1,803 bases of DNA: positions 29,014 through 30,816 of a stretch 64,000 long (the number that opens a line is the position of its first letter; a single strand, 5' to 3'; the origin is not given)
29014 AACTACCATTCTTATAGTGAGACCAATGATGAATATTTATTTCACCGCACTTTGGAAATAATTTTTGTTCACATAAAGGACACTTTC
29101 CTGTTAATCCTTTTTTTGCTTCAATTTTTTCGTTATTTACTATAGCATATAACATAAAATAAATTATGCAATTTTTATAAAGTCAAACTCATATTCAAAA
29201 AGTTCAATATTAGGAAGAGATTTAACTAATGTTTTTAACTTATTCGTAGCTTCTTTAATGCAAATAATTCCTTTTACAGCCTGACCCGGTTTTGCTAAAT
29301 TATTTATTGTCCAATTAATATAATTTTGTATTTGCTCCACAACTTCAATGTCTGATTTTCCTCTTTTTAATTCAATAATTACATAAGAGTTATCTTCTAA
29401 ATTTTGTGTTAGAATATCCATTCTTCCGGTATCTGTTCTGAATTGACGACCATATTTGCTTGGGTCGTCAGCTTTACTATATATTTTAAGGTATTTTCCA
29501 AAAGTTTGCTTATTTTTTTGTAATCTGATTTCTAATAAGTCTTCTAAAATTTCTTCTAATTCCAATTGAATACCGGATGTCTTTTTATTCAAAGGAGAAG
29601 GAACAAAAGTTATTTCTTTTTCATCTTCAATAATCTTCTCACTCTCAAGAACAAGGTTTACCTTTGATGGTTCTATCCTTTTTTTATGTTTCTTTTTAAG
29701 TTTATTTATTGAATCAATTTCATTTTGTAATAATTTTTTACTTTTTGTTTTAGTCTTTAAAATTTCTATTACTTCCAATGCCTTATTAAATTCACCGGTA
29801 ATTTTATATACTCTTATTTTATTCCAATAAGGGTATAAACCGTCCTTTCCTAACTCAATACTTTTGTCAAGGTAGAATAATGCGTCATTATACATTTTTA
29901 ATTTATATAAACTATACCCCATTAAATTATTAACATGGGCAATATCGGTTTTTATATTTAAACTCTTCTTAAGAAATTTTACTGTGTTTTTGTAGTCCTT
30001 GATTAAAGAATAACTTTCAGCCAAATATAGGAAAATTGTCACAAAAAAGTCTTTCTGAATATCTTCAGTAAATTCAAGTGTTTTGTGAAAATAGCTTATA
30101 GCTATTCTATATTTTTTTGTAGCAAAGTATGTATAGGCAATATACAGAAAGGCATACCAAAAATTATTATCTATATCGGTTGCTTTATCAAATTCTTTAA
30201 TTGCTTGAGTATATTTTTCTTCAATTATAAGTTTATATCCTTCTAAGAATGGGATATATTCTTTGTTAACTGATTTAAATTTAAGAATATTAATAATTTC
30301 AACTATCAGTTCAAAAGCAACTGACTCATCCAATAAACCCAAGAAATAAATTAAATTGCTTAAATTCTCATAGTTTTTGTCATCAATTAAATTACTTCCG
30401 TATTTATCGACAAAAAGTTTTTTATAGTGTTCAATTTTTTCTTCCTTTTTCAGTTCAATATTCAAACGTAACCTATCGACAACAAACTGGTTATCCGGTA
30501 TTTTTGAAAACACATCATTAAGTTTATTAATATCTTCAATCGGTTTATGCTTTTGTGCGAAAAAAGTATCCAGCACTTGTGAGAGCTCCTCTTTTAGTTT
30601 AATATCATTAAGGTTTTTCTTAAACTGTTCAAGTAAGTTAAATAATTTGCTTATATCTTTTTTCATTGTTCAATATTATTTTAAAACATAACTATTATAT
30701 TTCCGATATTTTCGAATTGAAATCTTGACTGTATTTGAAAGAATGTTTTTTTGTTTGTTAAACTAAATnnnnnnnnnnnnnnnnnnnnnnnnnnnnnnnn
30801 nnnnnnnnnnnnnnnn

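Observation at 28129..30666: tRNA-Arg-flanked AT-rich islet encoding two nuclease-fold proteins (TPR + NucS/Shedu-like, and CoiA-like): candidate uncharacterised defence pair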

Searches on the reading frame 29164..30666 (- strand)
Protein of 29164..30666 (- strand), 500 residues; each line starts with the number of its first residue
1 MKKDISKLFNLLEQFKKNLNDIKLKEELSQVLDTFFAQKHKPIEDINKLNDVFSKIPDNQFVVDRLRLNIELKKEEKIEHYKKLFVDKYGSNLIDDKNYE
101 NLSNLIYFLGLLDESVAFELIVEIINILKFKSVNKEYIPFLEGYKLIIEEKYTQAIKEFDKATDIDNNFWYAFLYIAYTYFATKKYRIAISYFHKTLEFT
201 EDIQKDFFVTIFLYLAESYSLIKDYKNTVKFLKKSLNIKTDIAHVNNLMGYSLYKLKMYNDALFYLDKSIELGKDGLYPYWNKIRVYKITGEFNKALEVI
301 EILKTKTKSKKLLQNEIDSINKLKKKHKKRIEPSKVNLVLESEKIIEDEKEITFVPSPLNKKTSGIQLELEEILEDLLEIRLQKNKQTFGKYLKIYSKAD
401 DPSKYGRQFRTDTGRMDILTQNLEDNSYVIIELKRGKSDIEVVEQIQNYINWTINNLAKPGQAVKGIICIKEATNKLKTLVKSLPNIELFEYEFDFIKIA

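Call 4: search_protein_families(library=pfam, proteins=[window:29164-30666:-], max_evalue=1)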
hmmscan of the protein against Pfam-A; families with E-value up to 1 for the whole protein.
window:29164-30666:- (500 aa): 15 families
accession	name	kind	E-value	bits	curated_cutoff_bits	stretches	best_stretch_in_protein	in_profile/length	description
PF01939.22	NucS_C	-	1.1e-09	38.8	24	1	407-482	25-97/124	Endonuclease NucS C-terminal domain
PF07719.23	TPR_2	-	1.7e-09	37.5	27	2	246-272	4-30/34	Tetratricopeptide repeat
PF00515.34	TPR_1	-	9.3e-09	35.2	27.8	2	247-272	5-30/34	Tetratricopeptide repeat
PF12895.13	ANAPC3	-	1.7e-06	28.6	27.2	2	214-268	28-81/82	Anaphase-promoting complex, cyclosome, subunit 3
PF13424.12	TPR_12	-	1.5e-05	25.5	30.1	1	175-240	8-76/77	Tetratricopeptide repeat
PF25062.1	ARM_TT21_N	-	5.3e-05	23.5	40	1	131-306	22-197/222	Tetratricopeptide repeat protein 21 N-terminal ARM repeat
PF06250.17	YhcG_C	-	6.5e-05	23.3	32.5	1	408-472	53-118/157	YhcG PDDEXK nuclease domain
PF13181.12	TPR_8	-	0.00023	21.5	25.7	0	243-272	1-30/34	Tetratricopeptide repeat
PF14559.12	TPR_19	-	0.0019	18.9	25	1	146-190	1-45/68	Tetratricopeptide repeat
PF13414.12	TPR_11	-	0.0019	18.3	26.8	1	143-182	1-40/42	TPR repeat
PF13174.12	TPR_6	-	0.0089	17.1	26.3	1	171-196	1-26/33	Tetratricopeptide repeat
PF13374.12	TPR_10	-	0.014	15.8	27.5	1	176-201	8-33/42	Tetratricopeptide repeat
PF13588.12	HSDR_N_2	-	0.017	15.7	25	1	408-457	31-82/110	Type I restriction enzyme R protein N terminus (HSDR_N)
PF25063.1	ARM_TT21_C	-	0.017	15.4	35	1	150-269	35-155/209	Tetratricopeptide repeat protein 21 C-terminal ARM domain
PF07399.17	Na_H_antiport_3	-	0.14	11.5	25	1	169-249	49-122/419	Putative Na+/H+ antiporter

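Call 5: search_protein_families(library=padloc, proteins=[window:29164-30666:-], max_evalue=1)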
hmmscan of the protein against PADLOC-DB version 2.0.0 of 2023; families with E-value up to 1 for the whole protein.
window:29164-30666:- (500 aa): 3 families
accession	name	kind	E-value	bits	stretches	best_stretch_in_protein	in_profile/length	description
PDLC04824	PDC-S02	-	8.9e-25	85.5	1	366-496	177-303/308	-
PDLC04799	PDC-S02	-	4.3e-20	70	1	367-496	178-303/308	-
PDLC04916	PDC-S11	-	3.6e-05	21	1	406-453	47-94/358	-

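Call 6: search_protein_families(library=ncbifam, proteins=[window:29164-30666:-], max_evalue=1)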
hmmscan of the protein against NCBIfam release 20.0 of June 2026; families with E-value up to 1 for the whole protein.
window:29164-30666:- (500 aa): 14 families
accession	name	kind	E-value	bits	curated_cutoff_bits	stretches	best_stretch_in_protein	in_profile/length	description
NF040959.1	MamA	equivalog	7.3e-09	35.4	200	2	211-328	73-190/204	magnetosome protein MamA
NF003270.0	PRK04247.1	equivalog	4.1e-08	32.6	216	1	408-483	154-226/250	endonuclease NucS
NF002876.0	PRK03298.1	equivalog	2.1e-06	27.3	252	1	406-482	127-199/224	endonuclease NucS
NF008756.0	PRK11788.1-4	equivalog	4.1e-05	22.8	474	1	149-243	193-283/389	lipopolysaccharide assembly protein LapB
NF008391.2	PRK11189.1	equivalog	6.9e-05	22.5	250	2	143-219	106-179/297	lipoprotein NlpI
TIGR02521.1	type_IV_pilW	equivalog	0.00011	21.9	154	2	213-301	69-159/234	type IV pilus biogenesis/stability protein PilW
TIGR02917.1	PEP_TPR_lipo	equivalog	0.00015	19.8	312.2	1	149-271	274-391/899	XrtA/PEP-CTERM system TPR-repeat protein PrsT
TIGR04510.1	mod_pep_cyc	subfamily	0.00023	19.8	400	1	143-271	405-529/814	putative peptide modification system cyclase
NF011886.0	PRK15359.1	equivalog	0.00031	20.5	146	1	131-197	20-85/144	type III secretion system chaperone protein SscB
NF053607.1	CHU_0125_OmpA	equivalog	0.0024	16.4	620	1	224-327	34-137/639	CHU_0125 family OmpA-like outer membrane integrity protein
NF008757.0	PRK11788.1-5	equivalog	0.003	16.8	363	1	149-270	193-309/388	lipopolysaccharide assembly protein LapB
NF047558.1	TPR_END_plus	domain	0.0056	16.6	32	0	215-240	5-30/56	TPR end-of-group domain-containing protein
TIGR02552.1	LcrH_SycD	equivalog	0.0088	15.8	104.8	1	143-238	25-115/136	SycD/LcrH family type III secretion system chaperone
NF008520.0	PRK11447.1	equivalog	0.17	9.5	858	1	134-219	349-434/1157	cellulose synthase complex outer membrane protein BcsC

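Call 7: find_homologous_proteins(query=window:29164-30666:-)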
Query window:29164-30666:- (500 aa): 9 proteins with E <= 0.001 among 8000 candidates.
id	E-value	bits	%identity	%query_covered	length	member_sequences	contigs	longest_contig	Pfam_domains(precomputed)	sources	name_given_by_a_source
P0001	0.0e+0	1066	100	100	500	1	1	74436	PF00515.35,PF12895.14,PF13424.13,PF21033.5,PF01939.22,PF07719.24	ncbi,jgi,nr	ncbi:MAG: DUF1016 family protein [Chlorobi bacterium]|nr:DUF1016 family protein [Chlorobiota bacteri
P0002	6.1e-235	799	77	100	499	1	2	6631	PF14559.13,PF25062.2,PF00515.35,PF12895.14,PF13424.13,PF21033.5,PF01939.22,PF13428.13,PF13181.13,PF07719.24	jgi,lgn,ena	-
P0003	8.3e-180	617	63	99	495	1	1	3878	PF14559.13,PF00515.35,PF12895.14,PF21033.5,PF01939.22,PF13428.13,PF13181.13,PF07719.24,PF13174.13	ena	-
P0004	1.6e-167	576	59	100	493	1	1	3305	PF14559.13,PF00515.35,PF12895.14,PF13424.13,PF01939.22,PF13181.13,PF07719.24,PF13174.13,PF06250.18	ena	-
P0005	2.1e-15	75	39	27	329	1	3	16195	PF28530.1,PF01939.22,PF06250.18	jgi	-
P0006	5.3e-12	64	36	29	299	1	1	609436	PF01939.22,PF06250.18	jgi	jgi:predicted RNA-binding protein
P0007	9.0e-12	63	40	21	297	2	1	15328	PF01878.25,PF01939.22,PF06250.18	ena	-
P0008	2.1e-11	62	31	57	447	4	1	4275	PF00515.35,PF13424.13,PF01939.22,PF13181.13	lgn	-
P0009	1.2e-7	49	32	25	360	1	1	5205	PF01939.22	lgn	-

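Call 9: find_encoding_contigs(protein=P0002, flank=6000, max_places=4)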
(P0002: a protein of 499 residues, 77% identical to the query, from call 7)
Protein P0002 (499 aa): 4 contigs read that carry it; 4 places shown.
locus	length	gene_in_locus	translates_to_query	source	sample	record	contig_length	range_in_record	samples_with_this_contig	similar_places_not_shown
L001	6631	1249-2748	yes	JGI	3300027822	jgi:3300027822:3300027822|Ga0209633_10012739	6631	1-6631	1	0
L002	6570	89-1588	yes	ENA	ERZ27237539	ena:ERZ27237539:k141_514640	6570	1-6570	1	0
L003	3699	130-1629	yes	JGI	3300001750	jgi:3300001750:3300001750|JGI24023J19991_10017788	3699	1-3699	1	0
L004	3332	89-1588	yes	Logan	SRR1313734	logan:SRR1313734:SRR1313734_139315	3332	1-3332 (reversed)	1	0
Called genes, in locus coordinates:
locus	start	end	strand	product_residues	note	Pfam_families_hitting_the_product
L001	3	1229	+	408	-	?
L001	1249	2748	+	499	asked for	PF13428:TPR_14 (faint), PF25062:ARM_TT21_N (weak), PF07719:TPR_2 (faint), PF13181:TPR_8 (faint), PF00515:TPR_1 (faint), PF13424:TPR_12 (faint), PF12895:ANAPC3 (weak), PF01939:NucS_C, +2 more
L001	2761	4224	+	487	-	PF04326:SLFN_AlbA_2, PF13749:HATPase_c_4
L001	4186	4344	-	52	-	-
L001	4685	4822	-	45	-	-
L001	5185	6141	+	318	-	PF03372:Exo_endo_phos (weak)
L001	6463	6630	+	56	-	?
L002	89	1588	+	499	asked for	PF13428:TPR_14 (faint), PF25062:ARM_TT21_N (weak), PF07719:TPR_2 (faint), PF13181:TPR_8 (faint), PF00515:TPR_1 (faint), PF13424:TPR_12 (faint), PF12895:ANAPC3 (weak), PF01939:NucS_C, +2 more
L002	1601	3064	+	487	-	PF04326:SLFN_AlbA_2, PF13749:HATPase_c_4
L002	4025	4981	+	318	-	PF03372:Exo_endo_phos (weak)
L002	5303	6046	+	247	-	PF19781:DUF6266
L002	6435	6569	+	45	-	?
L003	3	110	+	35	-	?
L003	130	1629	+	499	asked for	PF13428:TPR_14 (faint), PF25062:ARM_TT21_N (weak), PF07719:TPR_2 (faint), PF13181:TPR_8 (faint), PF00515:TPR_1 (faint), PF13424:TPR_12 (faint), PF12895:ANAPC3 (weak), PF01939:NucS_C, +2 more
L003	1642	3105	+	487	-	PF04326:SLFN_AlbA_2, PF13749:HATPase_c_4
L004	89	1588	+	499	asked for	PF13428:TPR_14 (faint), PF25062:ARM_TT21_N (weak), PF07719:TPR_2 (faint), PF13181:TPR_8 (faint), PF00515:TPR_1 (faint), PF13424:TPR_12 (faint), PF12895:ANAPC3 (weak), PF01939:NucS_C, +2 more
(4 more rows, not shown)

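Call 10: find_encoding_contigs(protein=P0003, flank=6000, max_places=4)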
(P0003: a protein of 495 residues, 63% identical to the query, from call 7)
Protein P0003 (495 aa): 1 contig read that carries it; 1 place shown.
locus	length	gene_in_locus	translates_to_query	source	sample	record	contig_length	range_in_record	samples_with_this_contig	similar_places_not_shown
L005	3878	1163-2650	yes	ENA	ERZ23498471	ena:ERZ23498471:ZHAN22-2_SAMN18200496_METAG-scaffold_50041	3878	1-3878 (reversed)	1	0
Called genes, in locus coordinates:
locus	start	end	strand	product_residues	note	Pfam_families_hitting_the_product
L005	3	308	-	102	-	?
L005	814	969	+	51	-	-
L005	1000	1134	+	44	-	-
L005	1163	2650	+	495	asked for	PF13181:TPR_8 (faint), PF00515:TPR_1 (faint), PF07719:TPR_2 (faint), PF13174:TPR_6 (faint), PF13428:TPR_14 (faint), PF14559:TPR_19 (faint), PF12895:ANAPC3 (weak), PF01939:NucS_C, +1 more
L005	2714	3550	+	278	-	-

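Call 11: find_encoding_contigs(protein=P0004, flank=6000, max_places=4)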
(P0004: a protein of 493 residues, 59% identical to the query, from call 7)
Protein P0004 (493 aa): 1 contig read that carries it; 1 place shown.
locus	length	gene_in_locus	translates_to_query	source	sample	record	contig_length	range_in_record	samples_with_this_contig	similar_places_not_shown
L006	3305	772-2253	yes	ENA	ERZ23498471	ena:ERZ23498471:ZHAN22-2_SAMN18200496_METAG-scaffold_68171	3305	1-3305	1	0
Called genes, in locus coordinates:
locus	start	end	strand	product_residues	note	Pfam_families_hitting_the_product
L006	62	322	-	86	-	-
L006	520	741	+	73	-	-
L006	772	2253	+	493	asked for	PF00515:TPR_1 (faint), PF12895:ANAPC3 (faint), PF13174:TPR_6 (faint), PF13181:TPR_8 (faint), PF13424:TPR_12 (faint), PF07719:TPR_2 (weak), PF06250:YhcG_C (weak), PF01939:NucS_C, +1 more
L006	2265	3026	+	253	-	-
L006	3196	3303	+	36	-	?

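Call 12: search_protein_families(library=pfam, proteins=[L005:2714-3550:+, L006:2265-3026:+, L001:3-1229:+, L001:2761-4224:+, L006:520-741:+, L005:814-969:+, L005:1000-1134:+], max_evalue=1)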
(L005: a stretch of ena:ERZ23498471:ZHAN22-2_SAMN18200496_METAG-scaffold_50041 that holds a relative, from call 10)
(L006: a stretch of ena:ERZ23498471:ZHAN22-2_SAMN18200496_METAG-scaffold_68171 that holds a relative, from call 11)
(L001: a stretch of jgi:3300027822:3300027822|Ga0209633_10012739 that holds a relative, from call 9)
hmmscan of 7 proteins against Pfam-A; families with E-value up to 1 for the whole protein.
L005:2714-3550:+ (278 aa): 2 families
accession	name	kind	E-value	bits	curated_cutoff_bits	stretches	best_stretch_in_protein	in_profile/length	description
PF03770.22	IPK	-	0.014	15.8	22.2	1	35-116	51-138/190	Inositol polyphosphate kinase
PF24844.1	PolC_DP2_central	-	0.076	12.3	24.3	1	26-110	154-242/372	DNA polymerase II large subunit DP2, central domain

L006:2265-3026:+ (253 aa): 4 families
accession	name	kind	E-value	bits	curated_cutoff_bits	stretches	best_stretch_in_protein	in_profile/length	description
PF17562.7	Styelin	-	0.066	14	27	1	72-109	7-38/59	Styelin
PF13783.11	DUF4177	-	0.14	12.8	25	1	190-226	13-47/65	Domain of unknown function (DUF4177)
PF04210.18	MtrG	-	0.65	10.4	27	1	21-49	4-32/64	Tetrahydromethanopterin S-methyltransferase, subunit G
PF09888.14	DUF2115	-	0.97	10.3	25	1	17-95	43-115/162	Uncharacterized protein conserved in archaea (DUF2115)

L001:3-1229:+ (408 aa): 3 families
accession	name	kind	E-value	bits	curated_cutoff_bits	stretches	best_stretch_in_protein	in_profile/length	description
PF02171.23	Piwi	-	5.6e-13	49.2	28.9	1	115-388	9-296/302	Piwi domain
PF18628.8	P2_N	-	0.078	13.1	25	1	217-278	51-109/129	Viral coat protein P2 N-terminal domain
PF25495.1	Peripla_BP_A-cyclase_1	-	0.1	13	27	1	232-296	8-74/144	Adenylate cyclase, periplasmic binding protein-like domain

L001:2761-4224:+ (487 aa): 4 families
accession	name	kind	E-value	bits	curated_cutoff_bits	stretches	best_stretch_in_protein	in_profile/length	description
PF13749.12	HATPase_c_4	-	1.8e-24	86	26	1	316-402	1-89/89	Putative ATP-dependent DNA helicase recG C-terminal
PF04326.19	SLFN_AlbA_2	-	6.6e-19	69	25.3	1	23-141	2-117/118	Schlafen, AlbA_2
PF00808.29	CBFD_NFYB_HMF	-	0.11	13.2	21.4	0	337-369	3-35/65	Histone-like transcription factor (CBF/NF-Y) and archaeal histone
PF15406.12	PH_6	-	0.2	12.4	30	1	32-69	25-65/111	Pleckstrin homology domain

L006:520-741:+ (73 aa): 1 family
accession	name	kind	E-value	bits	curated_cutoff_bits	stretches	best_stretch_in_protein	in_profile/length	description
PF02845.22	CUE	-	0.099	12.8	21.1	1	48-62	6-20/42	CUE domain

L005:814-969:+ (51 aa): 0 families

L005:1000-1134:+ (44 aa): 1 family
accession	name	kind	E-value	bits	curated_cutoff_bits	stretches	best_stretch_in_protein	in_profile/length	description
PF02845.22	CUE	-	0.12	12.5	21.1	1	19-33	6-20/42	CUE domain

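Call 15: find_encoding_contigs(protein=P0001, flank=10000, max_places=3)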
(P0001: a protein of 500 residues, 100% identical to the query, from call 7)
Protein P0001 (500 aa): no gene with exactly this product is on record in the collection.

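Call 45: predict_structure(alignment_id=A3)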
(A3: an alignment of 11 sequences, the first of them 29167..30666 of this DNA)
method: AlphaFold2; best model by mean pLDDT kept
length: 500 residues; sequences in the alignment: 11
mean_pLDDT: 78.0   pTM: 0.55
mean pLDDT of the five models: 78.0, 74.6, 74.2, 74.1, 70.8
residues with pLDDT >= 90: 123; 70-90: 259; 50-70: 76; < 50: 42
segments of 3 or more residues with pLDDT < 50: 329-365, 498-500
pLDDT, mean of each block of 10 residues (from residue 1): 72 86 78 77 84 78 75 63 63 55 68 75 78 71 87 85 63 83 81 80 73 92 86 89 92 92 93 82 92 93 88 90 75 33 30 33 49 82 89 83 75 87 94 86 92 91 94 89 93 63
secondary structure, 60 per line:
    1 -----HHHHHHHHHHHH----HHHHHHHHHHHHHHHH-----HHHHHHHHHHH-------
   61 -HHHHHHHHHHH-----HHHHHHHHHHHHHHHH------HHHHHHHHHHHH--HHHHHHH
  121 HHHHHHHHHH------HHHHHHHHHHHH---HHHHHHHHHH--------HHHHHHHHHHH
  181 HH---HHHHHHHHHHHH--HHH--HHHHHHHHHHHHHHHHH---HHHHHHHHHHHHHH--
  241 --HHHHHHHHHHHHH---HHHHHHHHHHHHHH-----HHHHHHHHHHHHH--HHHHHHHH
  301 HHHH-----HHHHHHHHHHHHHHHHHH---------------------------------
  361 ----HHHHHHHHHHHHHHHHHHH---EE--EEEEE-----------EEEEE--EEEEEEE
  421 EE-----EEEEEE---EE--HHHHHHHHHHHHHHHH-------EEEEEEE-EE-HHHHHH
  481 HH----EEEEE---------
elements in order: H6-17 H22-37 H43-53 H62-72 H78-93 H100-111 H114-130 H137-148 H152-161 H170-182 H186-197 H205-221 H225-238 H243-255 H259-272 H278-290 H293-304 H310-327 H365-383 E391-395 E407-411 E414-422 E428-433 H441-456 E464-470 H475-482 E487-491

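Call 48: search_protein_families(library=phrogs, proteins=[window:29167-30666:-], max_evalue=0.1)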
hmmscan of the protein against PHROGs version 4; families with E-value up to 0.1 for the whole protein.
window:29167-30666:- (500 aa): 3 families
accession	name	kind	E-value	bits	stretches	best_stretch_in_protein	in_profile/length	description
phrog_7590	-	unknown function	1.4e-07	32.5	1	135-240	54-154/234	-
phrog_5128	-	unknown function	0.024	15.6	0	43-99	5-59/136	-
phrog_16688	-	unknown function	0.047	15.1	0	319-356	35-74/78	-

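Call 50: fold_search(model_id=the predicted structure, library=pdb)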
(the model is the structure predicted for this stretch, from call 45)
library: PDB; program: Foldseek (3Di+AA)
matches with E <= 10: 1625; with E <= 0.001: 410
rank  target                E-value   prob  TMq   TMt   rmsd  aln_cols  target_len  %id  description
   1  8chy                  1.6e-09  1.00  0.33  0.58  10.8       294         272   20  Crystal structure of an 8-repeat consensus TPR superhelix with Zinc. (released 2024-02-21)
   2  9qhb                  1.0e-08  1.00  0.33  0.56  10.3       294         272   19  Crystal structure of 16-repeat CTPR protein with eliminated coordination sites (released 2025-10-22)
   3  9qhc_B                1.3e-08  1.00  0.38  0.65   8.2       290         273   19  Crystal structure of 8-repeat CTPR protein with eliminated coordination sites (released 2025-10-22)
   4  5l9u_F                5.0e-08  1.00  0.32  0.33   8.9       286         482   17  Model of human Anaphase-promoting complex/Cyclosome (APC/C-CDH1) with a cross linked Ubiquitin variant-substrate-UBE2C (released 2016-09-14)
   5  4ui9_F                5.5e-08  1.00  0.32  0.32   9.0       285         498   17  Atomic structure of the human Anaphase-Promoting Complex (released 2015-06-17)
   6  8a3t_F                6.3e-08  1.00  0.37  0.37   9.8       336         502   15  S. cerevisiae APC/C-Cdh1 complex (released 2022-08-31)
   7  2y4t_A                1.1e-07  1.00  0.23  0.27  18.8       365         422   15  Crystal structure of the human co-chaperone P58(IPK) (released 2011-08-10)
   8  5khr_F                1.3e-07  1.00  0.32  0.34   8.9       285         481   16  Model of human Anaphase-promoting complex/Cyclosome complex (APC15 deletion mutant) in complex with the E2 UBE2C/UBCH1 (released 2016-08-24)
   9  9qhc_A                1.3e-07  1.00  0.32  0.53  12.2       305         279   19  Crystal structure of 8-repeat CTPR protein with eliminated coordination sites (released 2025-10-22)
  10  5g04_F                1.5e-07  1.00  0.33  0.33   8.9       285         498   17  Structure of the human APC-Cdc20-Hsl1 complex (released 2016-05-25)
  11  9gaw_Q                1.5e-07  1.00  0.37  0.37   7.3       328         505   15  High-resolution structure of the Anaphase-promoting complex/cyclosome (APC/C) bound to co-activator Cdh1 (released 2024-08-14)
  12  5g04_K                1.6e-07  1.00  0.38  0.39   7.1       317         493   14  Structure of the human APC-Cdc20-Hsl1 complex (released 2016-05-25)
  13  5g04_J                1.6e-07  1.00  0.37  0.36   7.7       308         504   16  Structure of the human APC-Cdc20-Hsl1 complex (released 2016-05-25)
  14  4ui9_H                1.6e-07  1.00  0.31  0.32   9.4       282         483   17  Atomic structure of the human Anaphase-Promoting Complex (released 2015-06-17)
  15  9gaw_P                1.8e-07  1.00  0.32  0.32  10.9       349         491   15  High-resolution structure of the Anaphase-promoting complex/cyclosome (APC/C) bound to co-activator Cdh1 (released 2024-08-14)
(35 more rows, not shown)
